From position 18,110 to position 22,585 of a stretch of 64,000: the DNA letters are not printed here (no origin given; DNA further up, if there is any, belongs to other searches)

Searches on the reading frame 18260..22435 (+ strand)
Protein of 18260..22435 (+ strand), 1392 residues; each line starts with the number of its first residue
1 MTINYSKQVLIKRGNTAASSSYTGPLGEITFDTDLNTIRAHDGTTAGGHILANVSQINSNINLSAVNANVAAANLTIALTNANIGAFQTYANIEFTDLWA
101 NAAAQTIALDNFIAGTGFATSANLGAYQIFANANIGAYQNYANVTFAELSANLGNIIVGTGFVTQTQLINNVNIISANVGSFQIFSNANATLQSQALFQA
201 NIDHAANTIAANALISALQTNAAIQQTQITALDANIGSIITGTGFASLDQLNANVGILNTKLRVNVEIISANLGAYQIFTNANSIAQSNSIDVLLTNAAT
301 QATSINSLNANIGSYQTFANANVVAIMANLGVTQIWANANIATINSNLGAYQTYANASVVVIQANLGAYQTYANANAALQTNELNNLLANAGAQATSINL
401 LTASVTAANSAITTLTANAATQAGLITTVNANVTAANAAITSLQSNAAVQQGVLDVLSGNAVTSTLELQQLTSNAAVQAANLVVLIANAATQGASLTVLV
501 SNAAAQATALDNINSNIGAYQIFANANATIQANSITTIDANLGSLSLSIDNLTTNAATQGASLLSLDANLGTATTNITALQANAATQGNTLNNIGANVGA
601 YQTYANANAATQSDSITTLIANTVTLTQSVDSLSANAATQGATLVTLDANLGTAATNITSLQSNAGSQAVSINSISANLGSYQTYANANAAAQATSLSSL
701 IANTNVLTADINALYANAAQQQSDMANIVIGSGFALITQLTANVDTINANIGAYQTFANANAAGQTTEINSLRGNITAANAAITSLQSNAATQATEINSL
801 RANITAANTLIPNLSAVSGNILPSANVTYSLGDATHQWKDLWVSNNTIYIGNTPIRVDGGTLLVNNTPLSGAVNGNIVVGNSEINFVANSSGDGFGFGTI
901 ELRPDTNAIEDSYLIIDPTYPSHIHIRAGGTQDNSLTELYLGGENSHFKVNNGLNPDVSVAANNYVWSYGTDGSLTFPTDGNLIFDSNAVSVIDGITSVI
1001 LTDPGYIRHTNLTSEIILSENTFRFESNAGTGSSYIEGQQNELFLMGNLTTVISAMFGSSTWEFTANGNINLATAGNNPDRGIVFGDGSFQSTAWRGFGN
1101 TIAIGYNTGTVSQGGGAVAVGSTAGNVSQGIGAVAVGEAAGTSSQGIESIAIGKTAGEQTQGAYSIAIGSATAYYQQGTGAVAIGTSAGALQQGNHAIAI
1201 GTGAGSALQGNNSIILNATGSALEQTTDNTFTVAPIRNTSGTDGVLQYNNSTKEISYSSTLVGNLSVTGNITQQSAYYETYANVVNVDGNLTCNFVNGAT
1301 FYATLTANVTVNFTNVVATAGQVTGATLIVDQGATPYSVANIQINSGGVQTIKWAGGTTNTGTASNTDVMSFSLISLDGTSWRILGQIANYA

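Call 28: search_protein_families(library=phrogs, proteins=[window:18260-22435:+], max_evalue=0.001)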
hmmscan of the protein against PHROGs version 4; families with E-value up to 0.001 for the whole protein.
window:18260-22435:+ (1392 aa): 2 families
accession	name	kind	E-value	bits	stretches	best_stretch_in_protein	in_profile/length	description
phrog_9648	-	tail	1.5e-07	32.6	1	6-84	2-87/152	tail protein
phrog_19577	-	head and packaging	3.1e-05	24.3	1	703-820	66-174/378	minor head protein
